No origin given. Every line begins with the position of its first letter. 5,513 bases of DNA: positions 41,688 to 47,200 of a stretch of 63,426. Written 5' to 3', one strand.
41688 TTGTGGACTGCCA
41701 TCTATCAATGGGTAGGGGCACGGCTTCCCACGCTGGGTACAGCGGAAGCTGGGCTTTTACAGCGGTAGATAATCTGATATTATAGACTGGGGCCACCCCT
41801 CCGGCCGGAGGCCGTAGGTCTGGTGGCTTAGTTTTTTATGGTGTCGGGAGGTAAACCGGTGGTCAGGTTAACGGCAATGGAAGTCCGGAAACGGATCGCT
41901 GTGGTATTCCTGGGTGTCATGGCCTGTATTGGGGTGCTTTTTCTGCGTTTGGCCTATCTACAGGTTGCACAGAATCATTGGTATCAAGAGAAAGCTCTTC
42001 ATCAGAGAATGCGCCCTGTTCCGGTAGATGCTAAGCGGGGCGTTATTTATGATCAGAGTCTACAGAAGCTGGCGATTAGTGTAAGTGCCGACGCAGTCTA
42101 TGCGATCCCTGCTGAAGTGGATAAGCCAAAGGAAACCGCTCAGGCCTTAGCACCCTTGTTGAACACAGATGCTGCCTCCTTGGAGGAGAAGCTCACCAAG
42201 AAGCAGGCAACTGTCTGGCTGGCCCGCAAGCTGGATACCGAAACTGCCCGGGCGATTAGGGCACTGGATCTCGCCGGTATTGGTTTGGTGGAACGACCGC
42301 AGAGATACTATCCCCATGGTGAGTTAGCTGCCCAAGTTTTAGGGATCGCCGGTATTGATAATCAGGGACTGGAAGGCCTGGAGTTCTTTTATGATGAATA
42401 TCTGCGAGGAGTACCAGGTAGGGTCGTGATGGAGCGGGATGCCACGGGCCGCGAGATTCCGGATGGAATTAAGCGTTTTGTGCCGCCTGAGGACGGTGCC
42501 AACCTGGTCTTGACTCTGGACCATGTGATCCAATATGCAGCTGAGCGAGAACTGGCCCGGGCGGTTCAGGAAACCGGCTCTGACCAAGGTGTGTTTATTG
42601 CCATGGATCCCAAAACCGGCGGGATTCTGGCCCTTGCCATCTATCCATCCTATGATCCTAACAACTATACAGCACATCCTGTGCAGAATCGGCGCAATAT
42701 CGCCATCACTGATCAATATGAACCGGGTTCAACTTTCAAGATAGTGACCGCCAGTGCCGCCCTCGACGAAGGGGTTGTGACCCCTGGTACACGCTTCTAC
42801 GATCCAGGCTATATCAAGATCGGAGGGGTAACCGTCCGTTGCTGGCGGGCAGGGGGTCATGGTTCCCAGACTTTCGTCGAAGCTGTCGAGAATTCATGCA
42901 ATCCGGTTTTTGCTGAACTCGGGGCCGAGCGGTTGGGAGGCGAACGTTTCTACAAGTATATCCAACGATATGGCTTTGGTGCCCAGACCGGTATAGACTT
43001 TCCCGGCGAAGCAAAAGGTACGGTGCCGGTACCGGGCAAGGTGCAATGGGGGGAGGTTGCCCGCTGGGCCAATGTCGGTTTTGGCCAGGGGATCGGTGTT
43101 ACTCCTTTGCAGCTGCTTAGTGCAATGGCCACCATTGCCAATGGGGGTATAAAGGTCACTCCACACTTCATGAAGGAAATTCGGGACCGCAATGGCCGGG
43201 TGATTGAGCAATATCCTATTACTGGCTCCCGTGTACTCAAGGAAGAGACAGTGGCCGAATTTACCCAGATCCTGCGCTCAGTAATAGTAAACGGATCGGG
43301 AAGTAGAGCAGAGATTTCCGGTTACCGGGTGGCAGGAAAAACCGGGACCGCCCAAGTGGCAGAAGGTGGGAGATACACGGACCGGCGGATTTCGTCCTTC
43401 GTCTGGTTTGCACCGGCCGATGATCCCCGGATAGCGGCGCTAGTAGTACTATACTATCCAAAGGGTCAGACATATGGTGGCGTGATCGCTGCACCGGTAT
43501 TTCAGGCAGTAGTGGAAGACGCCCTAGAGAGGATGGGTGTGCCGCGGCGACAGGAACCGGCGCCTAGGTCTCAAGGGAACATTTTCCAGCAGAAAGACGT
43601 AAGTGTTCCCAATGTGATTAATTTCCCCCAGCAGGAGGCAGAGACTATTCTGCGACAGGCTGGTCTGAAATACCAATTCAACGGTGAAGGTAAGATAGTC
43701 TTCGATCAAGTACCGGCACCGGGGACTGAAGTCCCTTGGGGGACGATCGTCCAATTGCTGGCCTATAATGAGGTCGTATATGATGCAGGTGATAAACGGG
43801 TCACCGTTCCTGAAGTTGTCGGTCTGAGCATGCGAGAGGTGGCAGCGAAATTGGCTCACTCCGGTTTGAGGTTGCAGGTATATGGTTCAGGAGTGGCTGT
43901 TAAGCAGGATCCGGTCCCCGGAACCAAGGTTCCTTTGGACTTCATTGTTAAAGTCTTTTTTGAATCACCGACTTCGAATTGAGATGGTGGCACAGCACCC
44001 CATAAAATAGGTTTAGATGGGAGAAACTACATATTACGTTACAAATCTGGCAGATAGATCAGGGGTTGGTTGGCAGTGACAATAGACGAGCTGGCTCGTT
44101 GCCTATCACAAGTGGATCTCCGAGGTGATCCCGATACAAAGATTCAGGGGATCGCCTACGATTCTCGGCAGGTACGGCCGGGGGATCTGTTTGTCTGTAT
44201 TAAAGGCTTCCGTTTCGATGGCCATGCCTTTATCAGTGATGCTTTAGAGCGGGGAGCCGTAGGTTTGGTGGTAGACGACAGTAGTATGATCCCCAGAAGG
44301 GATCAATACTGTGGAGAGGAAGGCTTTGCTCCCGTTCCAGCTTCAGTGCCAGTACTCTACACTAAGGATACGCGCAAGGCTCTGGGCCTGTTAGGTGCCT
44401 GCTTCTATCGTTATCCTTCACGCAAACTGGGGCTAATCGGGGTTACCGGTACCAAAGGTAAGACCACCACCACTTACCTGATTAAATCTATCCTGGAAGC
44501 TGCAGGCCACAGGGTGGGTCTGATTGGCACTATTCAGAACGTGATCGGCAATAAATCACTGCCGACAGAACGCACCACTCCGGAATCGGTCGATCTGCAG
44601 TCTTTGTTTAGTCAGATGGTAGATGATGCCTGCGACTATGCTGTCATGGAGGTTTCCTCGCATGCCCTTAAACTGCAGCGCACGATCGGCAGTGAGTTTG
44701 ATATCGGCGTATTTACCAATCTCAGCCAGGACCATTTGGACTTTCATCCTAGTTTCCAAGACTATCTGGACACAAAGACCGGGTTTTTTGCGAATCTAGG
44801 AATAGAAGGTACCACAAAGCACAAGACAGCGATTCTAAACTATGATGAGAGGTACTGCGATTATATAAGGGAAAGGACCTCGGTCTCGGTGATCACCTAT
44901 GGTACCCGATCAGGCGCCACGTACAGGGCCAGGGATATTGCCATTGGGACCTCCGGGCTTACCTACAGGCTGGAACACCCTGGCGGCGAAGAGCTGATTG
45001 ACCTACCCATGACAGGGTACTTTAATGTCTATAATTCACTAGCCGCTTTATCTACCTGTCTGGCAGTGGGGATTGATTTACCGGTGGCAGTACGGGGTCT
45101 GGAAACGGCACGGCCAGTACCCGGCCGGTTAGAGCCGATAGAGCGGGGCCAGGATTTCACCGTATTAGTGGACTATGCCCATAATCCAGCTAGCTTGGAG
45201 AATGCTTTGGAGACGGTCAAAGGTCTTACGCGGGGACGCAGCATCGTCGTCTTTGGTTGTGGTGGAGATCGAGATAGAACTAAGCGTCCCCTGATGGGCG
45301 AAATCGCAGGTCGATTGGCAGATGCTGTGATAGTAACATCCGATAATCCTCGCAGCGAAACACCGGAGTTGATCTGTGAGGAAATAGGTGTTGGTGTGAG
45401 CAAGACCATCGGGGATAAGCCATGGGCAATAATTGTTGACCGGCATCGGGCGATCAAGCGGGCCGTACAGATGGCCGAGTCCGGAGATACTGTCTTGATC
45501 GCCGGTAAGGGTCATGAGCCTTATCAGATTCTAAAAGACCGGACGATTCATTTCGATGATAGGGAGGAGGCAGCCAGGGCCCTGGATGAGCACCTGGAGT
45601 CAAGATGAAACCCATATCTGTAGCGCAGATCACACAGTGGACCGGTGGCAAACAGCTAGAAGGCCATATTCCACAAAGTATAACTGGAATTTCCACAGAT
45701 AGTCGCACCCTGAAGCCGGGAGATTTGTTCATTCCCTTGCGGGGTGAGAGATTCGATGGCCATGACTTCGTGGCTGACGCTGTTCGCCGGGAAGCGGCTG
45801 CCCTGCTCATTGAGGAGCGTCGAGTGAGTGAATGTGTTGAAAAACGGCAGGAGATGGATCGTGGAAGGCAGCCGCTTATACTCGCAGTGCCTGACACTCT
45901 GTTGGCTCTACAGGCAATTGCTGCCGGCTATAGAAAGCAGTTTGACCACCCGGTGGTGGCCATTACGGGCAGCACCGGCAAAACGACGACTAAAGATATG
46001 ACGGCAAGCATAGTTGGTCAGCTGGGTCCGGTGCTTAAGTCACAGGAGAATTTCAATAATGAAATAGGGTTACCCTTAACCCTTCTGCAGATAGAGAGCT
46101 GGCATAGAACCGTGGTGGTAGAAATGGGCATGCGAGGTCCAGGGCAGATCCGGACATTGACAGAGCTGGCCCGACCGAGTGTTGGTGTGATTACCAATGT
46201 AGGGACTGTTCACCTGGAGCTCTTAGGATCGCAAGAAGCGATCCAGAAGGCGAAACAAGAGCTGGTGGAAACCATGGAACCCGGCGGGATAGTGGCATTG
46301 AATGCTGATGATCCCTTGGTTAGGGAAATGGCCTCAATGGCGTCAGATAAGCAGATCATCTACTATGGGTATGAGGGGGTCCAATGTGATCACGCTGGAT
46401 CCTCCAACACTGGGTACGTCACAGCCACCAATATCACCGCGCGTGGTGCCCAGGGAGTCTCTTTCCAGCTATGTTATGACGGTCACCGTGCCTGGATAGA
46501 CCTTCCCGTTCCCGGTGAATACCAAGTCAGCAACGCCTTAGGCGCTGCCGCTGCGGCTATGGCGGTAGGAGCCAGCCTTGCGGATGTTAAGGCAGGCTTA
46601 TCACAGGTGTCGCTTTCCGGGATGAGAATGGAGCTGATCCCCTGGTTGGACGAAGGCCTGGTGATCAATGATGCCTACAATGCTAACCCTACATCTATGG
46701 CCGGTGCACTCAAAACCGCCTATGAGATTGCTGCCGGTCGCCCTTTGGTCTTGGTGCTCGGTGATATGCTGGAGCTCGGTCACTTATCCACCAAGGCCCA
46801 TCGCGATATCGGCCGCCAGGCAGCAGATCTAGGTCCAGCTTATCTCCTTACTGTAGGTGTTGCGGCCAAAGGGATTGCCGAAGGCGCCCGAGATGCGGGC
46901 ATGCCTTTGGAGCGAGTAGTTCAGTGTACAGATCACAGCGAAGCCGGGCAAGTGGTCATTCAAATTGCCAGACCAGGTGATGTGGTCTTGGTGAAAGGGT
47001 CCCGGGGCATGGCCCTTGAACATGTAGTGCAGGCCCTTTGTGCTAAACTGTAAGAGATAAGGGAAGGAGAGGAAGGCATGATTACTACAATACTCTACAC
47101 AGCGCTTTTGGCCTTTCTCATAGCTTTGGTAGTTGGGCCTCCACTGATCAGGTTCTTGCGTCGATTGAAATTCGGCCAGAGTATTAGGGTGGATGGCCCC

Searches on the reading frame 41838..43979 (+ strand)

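Call 37: search_protein_families(library=pfam, proteins=[window:41838-43979:+], max_evalue=0.00001)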
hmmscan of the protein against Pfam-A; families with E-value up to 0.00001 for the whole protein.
window:41838-43979:+ (714 aa): 3 families
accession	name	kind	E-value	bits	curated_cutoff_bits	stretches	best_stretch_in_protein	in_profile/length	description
PF00905.27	Transpeptidase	-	4.2e-77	259.7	22.1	1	251-559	1-298/299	Penicillin binding protein transpeptidase domain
PF03793.24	PASTA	-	1.3e-23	83.1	23.2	2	588-641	1-61/64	PASTA domain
PF03717.20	PBP_dimer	-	1.2e-20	75.1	24.4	1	63-207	2-176/180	Penicillin-binding Protein dimerisation domain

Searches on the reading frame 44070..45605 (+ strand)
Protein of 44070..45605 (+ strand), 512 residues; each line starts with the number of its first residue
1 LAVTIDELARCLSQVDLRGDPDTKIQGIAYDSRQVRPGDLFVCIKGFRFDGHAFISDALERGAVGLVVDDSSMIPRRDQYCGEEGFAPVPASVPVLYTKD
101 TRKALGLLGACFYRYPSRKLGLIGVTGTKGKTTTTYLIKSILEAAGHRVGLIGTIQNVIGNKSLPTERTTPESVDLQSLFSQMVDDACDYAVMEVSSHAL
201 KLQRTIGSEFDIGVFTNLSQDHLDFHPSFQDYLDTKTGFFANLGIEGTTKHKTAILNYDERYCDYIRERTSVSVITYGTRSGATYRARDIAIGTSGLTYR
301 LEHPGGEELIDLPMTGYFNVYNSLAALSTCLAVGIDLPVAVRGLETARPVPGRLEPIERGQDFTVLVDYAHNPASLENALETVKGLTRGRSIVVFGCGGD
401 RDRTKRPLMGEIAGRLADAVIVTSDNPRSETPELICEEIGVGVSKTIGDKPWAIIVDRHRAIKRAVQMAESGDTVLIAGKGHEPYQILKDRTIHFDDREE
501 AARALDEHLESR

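Call 37: search_protein_families(library=pfam, proteins=[window:44070-45605:+], max_evalue=0.00001)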
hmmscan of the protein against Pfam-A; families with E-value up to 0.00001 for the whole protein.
window:44070-45605:+ (512 aa): 3 families
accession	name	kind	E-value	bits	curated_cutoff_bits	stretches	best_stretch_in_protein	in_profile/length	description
PF08245.18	Mur_ligase_M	-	2.3e-53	181.6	24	1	125-328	1-198/200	Mur ligase middle domain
PF02875.26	Mur_ligase_C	-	1.2e-37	130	28.4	1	352-481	1-127/127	Mur ligase, glutamate ligase domain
PF01225.30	Mur_ligase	-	7.6e-12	45.9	21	1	24-111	1-93/95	Mur ligase family, catalytic domain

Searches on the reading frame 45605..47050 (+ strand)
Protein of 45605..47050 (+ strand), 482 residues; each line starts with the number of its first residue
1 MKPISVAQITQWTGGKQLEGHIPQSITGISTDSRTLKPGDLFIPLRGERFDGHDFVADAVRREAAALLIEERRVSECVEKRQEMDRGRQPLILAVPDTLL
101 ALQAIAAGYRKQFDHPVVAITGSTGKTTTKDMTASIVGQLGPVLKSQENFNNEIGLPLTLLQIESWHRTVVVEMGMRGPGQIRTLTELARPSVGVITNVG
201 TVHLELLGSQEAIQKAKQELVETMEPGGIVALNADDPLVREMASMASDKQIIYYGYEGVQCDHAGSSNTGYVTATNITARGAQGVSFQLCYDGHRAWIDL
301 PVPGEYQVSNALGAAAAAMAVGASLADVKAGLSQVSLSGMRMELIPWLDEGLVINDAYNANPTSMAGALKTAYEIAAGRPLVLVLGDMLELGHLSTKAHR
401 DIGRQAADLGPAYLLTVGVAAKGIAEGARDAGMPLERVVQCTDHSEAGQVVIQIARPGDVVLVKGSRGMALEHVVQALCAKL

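Call 37: search_protein_families(library=pfam, proteins=[window:45605-47050:+], max_evalue=0.00001)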
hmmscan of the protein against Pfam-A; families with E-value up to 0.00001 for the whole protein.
window:45605-47050:+ (482 aa): 3 families
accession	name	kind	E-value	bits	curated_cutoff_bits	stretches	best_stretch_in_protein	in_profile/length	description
PF08245.18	Mur_ligase_M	-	6.3e-43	147.5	24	1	120-318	1-200/200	Mur ligase middle domain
PF02875.26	Mur_ligase_C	-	3.3e-22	80.1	28.4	1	340-467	1-127/127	Mur ligase, glutamate ligase domain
PF01225.30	Mur_ligase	-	2.9e-11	44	21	1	26-109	2-94/95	Mur ligase family, catalytic domain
